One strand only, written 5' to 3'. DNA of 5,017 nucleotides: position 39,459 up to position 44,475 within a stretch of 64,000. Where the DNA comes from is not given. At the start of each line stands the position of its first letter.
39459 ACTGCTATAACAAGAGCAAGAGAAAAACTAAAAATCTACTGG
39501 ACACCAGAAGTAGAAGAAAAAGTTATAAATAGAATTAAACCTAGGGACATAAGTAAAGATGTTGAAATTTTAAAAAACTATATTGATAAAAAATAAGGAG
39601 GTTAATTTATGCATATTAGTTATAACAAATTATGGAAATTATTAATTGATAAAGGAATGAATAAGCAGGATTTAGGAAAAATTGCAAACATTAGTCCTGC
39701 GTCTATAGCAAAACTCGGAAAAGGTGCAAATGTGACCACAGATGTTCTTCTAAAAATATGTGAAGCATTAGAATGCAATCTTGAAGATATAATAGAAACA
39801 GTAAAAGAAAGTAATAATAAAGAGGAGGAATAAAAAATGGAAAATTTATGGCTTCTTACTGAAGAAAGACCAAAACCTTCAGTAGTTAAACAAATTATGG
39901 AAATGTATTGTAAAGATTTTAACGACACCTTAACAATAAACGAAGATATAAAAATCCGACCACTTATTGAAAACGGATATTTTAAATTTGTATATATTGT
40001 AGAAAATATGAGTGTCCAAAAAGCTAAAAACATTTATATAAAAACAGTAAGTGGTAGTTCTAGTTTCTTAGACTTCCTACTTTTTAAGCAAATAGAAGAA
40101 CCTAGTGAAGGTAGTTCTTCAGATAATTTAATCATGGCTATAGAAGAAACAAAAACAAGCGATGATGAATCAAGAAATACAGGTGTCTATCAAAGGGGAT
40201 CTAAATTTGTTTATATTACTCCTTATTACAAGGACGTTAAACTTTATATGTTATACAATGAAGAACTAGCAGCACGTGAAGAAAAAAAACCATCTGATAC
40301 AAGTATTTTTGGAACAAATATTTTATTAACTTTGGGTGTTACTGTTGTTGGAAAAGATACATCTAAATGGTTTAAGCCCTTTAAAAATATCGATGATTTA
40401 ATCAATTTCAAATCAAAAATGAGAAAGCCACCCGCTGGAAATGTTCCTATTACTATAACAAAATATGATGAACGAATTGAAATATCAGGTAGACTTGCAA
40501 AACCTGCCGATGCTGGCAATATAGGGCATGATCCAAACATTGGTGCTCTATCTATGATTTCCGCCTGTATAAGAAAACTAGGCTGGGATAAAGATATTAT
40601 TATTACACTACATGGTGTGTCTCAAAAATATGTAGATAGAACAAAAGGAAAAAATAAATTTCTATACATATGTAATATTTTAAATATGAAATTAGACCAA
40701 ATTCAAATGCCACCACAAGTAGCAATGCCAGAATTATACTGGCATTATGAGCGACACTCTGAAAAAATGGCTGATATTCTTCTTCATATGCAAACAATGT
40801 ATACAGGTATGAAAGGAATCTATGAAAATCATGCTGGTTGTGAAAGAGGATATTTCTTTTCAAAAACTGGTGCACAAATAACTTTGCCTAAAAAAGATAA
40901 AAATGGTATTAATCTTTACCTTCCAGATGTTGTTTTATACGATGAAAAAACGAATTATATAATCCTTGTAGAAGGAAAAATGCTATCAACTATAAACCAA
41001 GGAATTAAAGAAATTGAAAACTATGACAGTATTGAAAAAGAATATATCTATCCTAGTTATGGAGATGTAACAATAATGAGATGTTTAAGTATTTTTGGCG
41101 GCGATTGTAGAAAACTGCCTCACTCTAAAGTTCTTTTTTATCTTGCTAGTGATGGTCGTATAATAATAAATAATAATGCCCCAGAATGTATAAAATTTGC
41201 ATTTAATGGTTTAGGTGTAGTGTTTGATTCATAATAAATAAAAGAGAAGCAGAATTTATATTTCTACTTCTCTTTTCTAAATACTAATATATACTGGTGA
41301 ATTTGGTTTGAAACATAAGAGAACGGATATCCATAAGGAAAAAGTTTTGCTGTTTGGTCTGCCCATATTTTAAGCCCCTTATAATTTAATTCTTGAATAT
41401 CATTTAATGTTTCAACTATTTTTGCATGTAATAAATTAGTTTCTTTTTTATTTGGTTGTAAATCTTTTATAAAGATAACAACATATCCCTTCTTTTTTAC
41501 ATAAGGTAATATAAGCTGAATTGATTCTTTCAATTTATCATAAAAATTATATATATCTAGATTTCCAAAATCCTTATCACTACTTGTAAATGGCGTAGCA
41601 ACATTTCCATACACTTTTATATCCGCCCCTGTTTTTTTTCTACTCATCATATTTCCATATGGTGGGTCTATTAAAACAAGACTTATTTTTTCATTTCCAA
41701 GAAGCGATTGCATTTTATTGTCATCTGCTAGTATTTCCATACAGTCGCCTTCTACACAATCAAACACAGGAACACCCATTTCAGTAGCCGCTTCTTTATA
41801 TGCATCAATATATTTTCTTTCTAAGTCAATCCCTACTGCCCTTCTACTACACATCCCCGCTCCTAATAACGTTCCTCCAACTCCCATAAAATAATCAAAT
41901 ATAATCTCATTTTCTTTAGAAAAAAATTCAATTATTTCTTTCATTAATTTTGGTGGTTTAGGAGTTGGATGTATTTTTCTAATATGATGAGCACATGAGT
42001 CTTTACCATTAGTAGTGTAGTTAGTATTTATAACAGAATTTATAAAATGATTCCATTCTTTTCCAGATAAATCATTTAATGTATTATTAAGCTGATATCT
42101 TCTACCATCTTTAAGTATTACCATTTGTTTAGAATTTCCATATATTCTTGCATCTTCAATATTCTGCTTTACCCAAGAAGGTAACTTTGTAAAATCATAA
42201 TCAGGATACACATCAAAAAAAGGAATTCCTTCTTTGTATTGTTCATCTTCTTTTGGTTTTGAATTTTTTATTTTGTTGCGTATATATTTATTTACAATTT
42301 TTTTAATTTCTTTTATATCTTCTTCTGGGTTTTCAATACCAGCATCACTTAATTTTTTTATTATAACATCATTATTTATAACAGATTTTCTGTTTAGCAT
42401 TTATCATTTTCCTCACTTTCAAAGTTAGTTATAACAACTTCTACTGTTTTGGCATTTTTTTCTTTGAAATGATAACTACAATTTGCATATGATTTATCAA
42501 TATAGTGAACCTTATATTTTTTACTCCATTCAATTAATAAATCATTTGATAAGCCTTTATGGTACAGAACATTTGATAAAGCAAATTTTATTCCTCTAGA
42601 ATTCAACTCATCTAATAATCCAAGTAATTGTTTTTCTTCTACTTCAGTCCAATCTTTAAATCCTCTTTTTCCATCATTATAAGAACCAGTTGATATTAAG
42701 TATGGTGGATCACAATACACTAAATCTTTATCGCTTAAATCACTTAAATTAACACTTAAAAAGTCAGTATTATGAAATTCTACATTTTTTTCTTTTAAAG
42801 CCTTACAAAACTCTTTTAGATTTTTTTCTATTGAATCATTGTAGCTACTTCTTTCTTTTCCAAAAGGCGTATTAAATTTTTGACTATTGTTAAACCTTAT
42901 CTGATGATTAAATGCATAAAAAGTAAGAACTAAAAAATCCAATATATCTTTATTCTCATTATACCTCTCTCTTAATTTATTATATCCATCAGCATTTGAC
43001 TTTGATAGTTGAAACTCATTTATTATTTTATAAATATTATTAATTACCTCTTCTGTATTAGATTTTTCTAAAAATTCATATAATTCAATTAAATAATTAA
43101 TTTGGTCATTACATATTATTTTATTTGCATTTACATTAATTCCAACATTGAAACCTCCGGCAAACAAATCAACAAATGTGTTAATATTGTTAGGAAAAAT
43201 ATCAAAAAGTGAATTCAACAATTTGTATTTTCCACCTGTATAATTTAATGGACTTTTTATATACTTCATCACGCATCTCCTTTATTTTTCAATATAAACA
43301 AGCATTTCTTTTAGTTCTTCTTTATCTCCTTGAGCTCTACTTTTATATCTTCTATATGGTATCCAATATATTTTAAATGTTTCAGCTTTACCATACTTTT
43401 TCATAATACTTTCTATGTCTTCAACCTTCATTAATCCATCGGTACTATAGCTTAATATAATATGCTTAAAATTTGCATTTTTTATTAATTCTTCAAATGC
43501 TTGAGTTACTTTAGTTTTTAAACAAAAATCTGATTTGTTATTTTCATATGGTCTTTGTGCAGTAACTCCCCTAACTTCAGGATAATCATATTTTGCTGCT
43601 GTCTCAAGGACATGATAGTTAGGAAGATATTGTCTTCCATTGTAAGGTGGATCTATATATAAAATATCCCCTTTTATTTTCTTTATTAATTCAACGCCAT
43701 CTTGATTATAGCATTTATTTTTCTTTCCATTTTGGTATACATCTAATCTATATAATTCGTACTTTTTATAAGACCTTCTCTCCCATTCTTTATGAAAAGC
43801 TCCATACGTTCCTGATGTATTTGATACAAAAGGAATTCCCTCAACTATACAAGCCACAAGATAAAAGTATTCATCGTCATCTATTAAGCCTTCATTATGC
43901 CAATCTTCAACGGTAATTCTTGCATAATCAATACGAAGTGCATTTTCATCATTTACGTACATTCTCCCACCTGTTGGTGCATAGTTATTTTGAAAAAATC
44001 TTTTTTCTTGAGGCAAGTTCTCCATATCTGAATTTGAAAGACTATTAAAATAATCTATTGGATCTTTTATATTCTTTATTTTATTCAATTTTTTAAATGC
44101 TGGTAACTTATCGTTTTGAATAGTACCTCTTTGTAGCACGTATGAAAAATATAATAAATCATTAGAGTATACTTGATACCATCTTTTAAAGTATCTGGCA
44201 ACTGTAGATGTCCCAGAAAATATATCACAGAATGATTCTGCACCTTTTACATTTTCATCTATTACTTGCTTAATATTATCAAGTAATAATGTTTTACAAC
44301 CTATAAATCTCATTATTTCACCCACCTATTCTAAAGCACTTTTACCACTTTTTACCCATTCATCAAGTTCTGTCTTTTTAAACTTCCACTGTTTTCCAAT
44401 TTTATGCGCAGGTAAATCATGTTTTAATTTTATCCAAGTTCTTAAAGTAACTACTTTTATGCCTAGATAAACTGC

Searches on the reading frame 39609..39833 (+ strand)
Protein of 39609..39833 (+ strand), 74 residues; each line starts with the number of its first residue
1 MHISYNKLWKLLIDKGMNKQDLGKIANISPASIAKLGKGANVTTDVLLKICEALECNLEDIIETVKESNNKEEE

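Call 3: search_protein_families(library=pfam, proteins=[window:39609-39833:+], max_evalue=0.1)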
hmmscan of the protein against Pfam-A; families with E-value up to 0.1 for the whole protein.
window:39609-39833:+ (74 aa): 5 families
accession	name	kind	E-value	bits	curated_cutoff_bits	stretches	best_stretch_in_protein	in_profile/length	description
PF13443.12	HTH_26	-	2.5e-19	69.7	22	1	7-67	1-63/63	Cro/C1-type HTH DNA-binding domain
PF01381.28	HTH_3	-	3e-07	30.8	23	1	11-60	4-54/55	Helix-turn-helix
PF12844.13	HTH_19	-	0.0052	17.1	30.2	1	7-65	3-62/64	Helix-turn-helix domain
PF20959.2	BibA_N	-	0.015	16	27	1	17-33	2-18/48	BibA adhesin stalk domain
PF24937.1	DUF7754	-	0.018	15.6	27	0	45-65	5-25/65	Domain of unknown function (DUF7754)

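Call 4: search_protein_families(library=padloc, proteins=[window:39609-39833:+], max_evalue=0.1)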
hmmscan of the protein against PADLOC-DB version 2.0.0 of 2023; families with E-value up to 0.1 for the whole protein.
window:39609-39833:+ (74 aa): 8 families
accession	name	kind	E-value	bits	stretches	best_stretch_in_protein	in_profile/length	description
PDLC03951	RmrA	-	0.00012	19.1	1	7-71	12-77/400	-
PDLC04760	PDC-M64C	-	0.00015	20.1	1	7-63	30-87/93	-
PDLC04758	PDC-M64B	-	0.00016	20.1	1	6-61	33-89/123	-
PDLC04762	PDC-M64C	-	0.00017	19.6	1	7-64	31-89/97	-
PDLC02926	HTH_VI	-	0.00064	17.9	1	14-70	12-69/92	-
PDLC04775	PDC-M69A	-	0.0065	15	1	6-71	10-76/113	-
PDLC04757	PDC-M64B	-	0.013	13.5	1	6-59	32-86/128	-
PDLC03955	RmrA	-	0.018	12.3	1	15-57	32-75/371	-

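Call 5: search_protein_families(library=ncbifam, proteins=[window:39609-39833:+], max_evalue=0.1)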
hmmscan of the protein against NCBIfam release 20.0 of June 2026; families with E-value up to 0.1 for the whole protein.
window:39609-39833:+ (74 aa): 8 families
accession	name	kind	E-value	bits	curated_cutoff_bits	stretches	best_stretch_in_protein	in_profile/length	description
NF000090.1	trans_reg_VanU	equivalog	3e-23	81.8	150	1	1-73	1-73/75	glycopeptide resistance transcriptional regulator VanU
NF006015.0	PRK08154.1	subfamily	4.1e-07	29.4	204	1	14-69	41-97/314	anaerobic benzoate catabolism transcriptional regulator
NF010465.0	PRK13890.1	equivalog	2.7e-06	27.5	96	1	3-64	5-67/121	conjugal transfer protein TrbA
NF047948.1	male_kill_WMK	equivalog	0.00047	19.7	300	1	13-74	172-234/300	WO male-killing family protein Wmk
NF003162.0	PRK04140.1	equivalog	0.0012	17.9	263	1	6-72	129-196/317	transcriptional regulator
NF041951.1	phage_RstR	subfamily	0.0019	18.4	80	1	6-72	5-72/108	RstR family transcriptional repressor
TIGR03070.1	couple_hipB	subfamily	0.0049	16.8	71.65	1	15-57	14-57/58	type II toxin-antitoxin system Y4mF family antitoxin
NF046032.1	TransRegSlrRBacil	equivalog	0.074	13.1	250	1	15-64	13-64/149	HTH-type transcriptional regulator SlrR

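Call 6: search_protein_families(library=phrogs, proteins=[window:39609-39833:+], max_evalue=0.1)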
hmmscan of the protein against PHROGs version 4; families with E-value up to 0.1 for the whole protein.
window:39609-39833:+ (74 aa): 17 families
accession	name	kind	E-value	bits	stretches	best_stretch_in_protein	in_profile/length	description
phrog_3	-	transcription regulation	1.2e-10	42.7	1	2-72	87-156/430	transcriptional repressor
phrog_8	-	transcription regulation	4.8e-08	33.8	1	12-72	166-226/346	transcriptional regulator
phrog_4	-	transcription regulation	6.9e-06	26.3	1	9-71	142-201/400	transcriptional repressor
phrog_4583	-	transcription regulation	0.00064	20.7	1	14-69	21-77/81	transcriptional repressor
phrog_7241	-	transcription regulation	0.0011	20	1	14-62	72-121/122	transcriptional regulator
phrog_1373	-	transcription regulation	0.0027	18.7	1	13-62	73-123/166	transcriptional regulator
phrog_2328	-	transcription regulation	0.0028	18.5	1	10-69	22-82/128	transcriptional repressor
phrog_5823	-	transcription regulation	0.0051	17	1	15-67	18-72/404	transcriptional regulator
phrog_2439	-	transcription regulation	0.011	15.6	1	6-57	10-62/367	transcriptional regulator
phrog_25488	-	unknown function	0.012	16.3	1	2-67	5-70/197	-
phrog_4441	-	DNA, RNA and nucleotide metabolism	0.015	16.6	1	22-74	24-77/98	HTH DNA binding protein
phrog_1468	-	transcription regulation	0.015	15.9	1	11-57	15-61/67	transcriptional repressor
phrog_6831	-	transcription regulation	0.02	15.9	1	9-55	11-55/68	transcriptional regulator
phrog_6425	-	unknown function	0.029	15.6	1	7-38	63-94/99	-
phrog_18342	-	transcription regulation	0.038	15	1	8-62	23-80/123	transcriptional repressor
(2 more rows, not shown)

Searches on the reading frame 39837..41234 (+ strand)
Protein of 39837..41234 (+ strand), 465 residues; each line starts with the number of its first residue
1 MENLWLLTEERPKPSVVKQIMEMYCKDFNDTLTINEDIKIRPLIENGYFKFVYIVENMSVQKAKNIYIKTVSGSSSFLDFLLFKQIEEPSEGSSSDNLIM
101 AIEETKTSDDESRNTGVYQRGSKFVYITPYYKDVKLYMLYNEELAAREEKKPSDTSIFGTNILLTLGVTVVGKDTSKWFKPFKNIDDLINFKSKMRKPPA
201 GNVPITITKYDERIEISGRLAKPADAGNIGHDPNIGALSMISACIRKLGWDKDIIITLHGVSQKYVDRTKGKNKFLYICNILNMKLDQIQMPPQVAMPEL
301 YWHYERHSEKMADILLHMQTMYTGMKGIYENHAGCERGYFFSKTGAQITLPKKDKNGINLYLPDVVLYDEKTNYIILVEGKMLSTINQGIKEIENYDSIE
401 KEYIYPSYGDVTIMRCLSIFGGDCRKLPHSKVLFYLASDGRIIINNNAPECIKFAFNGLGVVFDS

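Call 3: search_protein_families(library=pfam, proteins=[window:39837-41234:+], max_evalue=0.1)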
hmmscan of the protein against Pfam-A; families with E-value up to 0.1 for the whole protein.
window:39837-41234:+ (465 aa): 2 families
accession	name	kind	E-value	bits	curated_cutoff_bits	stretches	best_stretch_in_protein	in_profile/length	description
PF25630.1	Phycodna_minor_capsid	-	0.006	17.3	27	0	384-417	47-81/96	Phycodnaviridae minor capsid protein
PF06616.17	BsuBI_PstI_RE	-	0.014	15.3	27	1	361-380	69-88/154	BsuBI/PstI restriction endonuclease domain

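Call 4: search_protein_families(library=padloc, proteins=[window:39837-41234:+], max_evalue=0.1)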
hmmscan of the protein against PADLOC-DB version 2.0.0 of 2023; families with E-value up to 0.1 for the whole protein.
window:39837-41234:+ (465 aa): 2 families
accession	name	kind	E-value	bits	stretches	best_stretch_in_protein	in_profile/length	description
PDLC03445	REase_II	-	9.6e-59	197.6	2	93-443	118-463/465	Type II restriction enzyme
PDLC03359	MTase_II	-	0.00038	16.7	1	284-380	673-767/840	Type II methyltransferase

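Call 5: search_protein_families(library=ncbifam, proteins=[window:39837-41234:+], max_evalue=0.1)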
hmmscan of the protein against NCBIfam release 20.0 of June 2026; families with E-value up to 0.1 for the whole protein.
window:39837-41234:+ (465 aa): 0 families

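Call 6: search_protein_families(library=phrogs, proteins=[window:39837-41234:+], max_evalue=0.1)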
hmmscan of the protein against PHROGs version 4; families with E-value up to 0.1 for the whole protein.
window:39837-41234:+ (465 aa): 0 families

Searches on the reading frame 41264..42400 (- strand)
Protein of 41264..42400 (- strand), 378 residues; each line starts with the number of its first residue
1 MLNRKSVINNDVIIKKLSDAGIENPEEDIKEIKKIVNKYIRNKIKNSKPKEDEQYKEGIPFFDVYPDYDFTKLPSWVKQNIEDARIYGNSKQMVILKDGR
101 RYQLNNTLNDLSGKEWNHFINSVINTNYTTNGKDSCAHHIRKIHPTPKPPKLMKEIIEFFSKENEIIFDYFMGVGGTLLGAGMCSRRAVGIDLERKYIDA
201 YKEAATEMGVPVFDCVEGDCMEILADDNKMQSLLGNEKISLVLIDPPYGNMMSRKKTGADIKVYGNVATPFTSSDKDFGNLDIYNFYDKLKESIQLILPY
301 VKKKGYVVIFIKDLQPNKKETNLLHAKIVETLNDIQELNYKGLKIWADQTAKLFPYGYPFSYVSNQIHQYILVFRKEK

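Call 3: search_protein_families(library=pfam, proteins=[window:41264-42400:-], max_evalue=0.1)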
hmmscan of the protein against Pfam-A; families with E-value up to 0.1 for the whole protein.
window:41264-42400:- (378 aa): 3 families
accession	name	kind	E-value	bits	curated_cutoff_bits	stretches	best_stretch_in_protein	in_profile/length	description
PF01555.25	N6_N4_Mtase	-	2.4e-23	83.7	26.7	2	38-203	112-221/221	DNA methylase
PF09445.16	Methyltransf_15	-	0.0045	17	22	1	165-261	2-94/165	RNA cap guanine-N2 methyltransferase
PF01170.24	UPF0020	-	0.064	13.4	22.3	0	188-258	79-141/197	RMKL-like, methyltransferase domain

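Call 4: search_protein_families(library=padloc, proteins=[window:41264-42400:-], max_evalue=0.1)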
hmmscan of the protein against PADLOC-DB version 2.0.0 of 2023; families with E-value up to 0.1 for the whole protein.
window:41264-42400:- (378 aa): 47 families (the best 25 are shown)
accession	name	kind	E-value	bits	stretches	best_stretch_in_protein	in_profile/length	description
PDLC03391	MTase_II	-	1.5e-138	459.7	1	14-377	18-380/381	Type II methyltransferase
PDLC03284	MTase_II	-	4.9e-31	106.3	2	101-205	57-163/361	Type II methyltransferase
PDLC03363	MTase_II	-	1.8e-23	81.4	1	107-376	25-292/294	Type II methyltransferase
PDLC03353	MTase_II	-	5.5e-23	79.8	2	94-202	146-247/260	Type II methyltransferase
PDLC03371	MTase_II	-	2.9e-22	77.4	2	114-204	166-251/260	Type II methyltransferase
PDLC03265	MTase_II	-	2e-12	45.2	1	128-201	251-324/333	Type II methyltransferase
PDLC03299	MTase_II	-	4e-12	44.3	1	140-200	192-252/296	Type II methyltransferase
PDLC03350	MTase_II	-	4.9e-12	43.9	1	140-202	230-292/312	Type II methyltransferase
PDLC03216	MTase_II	-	1.2e-11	42.2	1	140-203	190-253/364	Type II methyltransferase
PDLC03339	MTase_II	-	3.5e-11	40.5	1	141-199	207-265/399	Type II methyltransferase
PDLC03738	oMTase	-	1.7e-10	38.2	1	140-203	200-263/376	orphan methyltransferase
PDLC03351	MTase_II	-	2e-10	38.4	1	112-261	96-243/348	Type II methyltransferase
PDLC03228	MTase_II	-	2.1e-10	38.8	1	142-204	142-204/227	Type II methyltransferase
PDLC03354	MTase_II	-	2.4e-10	38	1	143-207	320-384/425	Type II methyltransferase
PDLC03635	MTase_III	-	8.9e-10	35.9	1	71-198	476-564/708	Type III methyltransferase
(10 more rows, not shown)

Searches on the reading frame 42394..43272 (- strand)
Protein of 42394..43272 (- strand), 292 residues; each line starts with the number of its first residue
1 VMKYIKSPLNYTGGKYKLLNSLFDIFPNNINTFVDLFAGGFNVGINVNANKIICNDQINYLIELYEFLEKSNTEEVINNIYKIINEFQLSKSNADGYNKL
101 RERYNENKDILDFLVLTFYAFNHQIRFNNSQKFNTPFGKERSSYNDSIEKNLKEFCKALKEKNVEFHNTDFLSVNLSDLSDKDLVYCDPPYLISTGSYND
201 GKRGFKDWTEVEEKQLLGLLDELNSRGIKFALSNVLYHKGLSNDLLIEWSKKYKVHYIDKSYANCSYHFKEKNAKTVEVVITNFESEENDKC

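Call 3: search_protein_families(library=pfam, proteins=[window:42394-43272:-], max_evalue=0.1)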
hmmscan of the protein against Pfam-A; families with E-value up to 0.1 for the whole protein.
window:42394-43272:- (292 aa): 3 families
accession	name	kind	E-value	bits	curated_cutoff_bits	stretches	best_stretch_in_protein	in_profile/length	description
PF02086.21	MethyltransfD12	-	3.6e-39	135.5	22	1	11-263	1-252/253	D12 class N6 adenine-specific DNA methyltransferase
PF03602.21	Cons_hypoth95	-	0.0026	17.9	24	0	147-192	79-124/182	Conserved hypothetical protein 95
PF01170.24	UPF0020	-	0.07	13.2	22.3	0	157-200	98-140/197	RMKL-like, methyltransferase domain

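Call 4: search_protein_families(library=padloc, proteins=[window:42394-43272:-], max_evalue=0.1)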
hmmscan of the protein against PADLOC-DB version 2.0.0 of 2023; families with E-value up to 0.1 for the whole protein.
window:42394-43272:- (292 aa): 18 families
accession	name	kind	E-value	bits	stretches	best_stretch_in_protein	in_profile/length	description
PDLC03287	MTase_II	-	2.6e-111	371.4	1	3-287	361-644/646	Type II methyltransferase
PDLC03383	MTase_II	-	5.6e-102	339.4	1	2-287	15-316/318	Type II methyltransferase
PDLC03292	MTase_II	-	7.5e-58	194.3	2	113-286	548-717/722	Type II methyltransferase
PDLC03722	oMTase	-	4.3e-54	182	1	9-282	5-258/259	orphan methyltransferase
PDLC03294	MTase_II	-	1.7e-37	127.5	1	4-283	3-270/272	Type II methyltransferase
PDLC03264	MTase_II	-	3e-28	96.9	1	7-286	13-285/306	Type II methyltransferase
PDLC03729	oMTase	-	7.2e-28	95.8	1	3-235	2-228/275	orphan methyltransferase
PDLC03735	oMTase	-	5.7e-23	79.7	1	5-285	7-283/284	orphan methyltransferase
PDLC03266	MTase_II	-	8e-16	56.3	1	6-243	15-248/285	Type II methyltransferase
PDLC03261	MTase_II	-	8.3e-15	52.1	1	9-232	28-244/643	Type II methyltransferase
PDLC03247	MTase_II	-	2e-12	44.9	1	5-288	2-269/282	Type II methyltransferase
PDLC04018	PD-Lambda-5_B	-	3.5e-10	37.6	1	2-111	1-111/291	-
PDLC03290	MTase_II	-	5.3e-10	37.1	1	7-197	6-206/292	Type II methyltransferase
PDLC03244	MTase_II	-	9e-09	32.8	1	9-252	31-264/295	Type II methyltransferase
PDLC03281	MTase_II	-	8.2e-07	27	1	3-196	29-215/309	Type II methyltransferase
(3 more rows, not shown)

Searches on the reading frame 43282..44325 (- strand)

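Call 41: search_protein_families(library=pfam, proteins=[window:43282-44325:-], max_evalue=0.001)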
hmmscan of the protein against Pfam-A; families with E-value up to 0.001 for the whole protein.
window:43282-44325:- (347 aa): 1 family
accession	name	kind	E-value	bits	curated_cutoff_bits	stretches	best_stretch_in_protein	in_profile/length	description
PF02086.21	MethyltransfD12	-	5e-40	138.2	22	1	7-306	1-252/253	D12 class N6 adenine-specific DNA methyltransferase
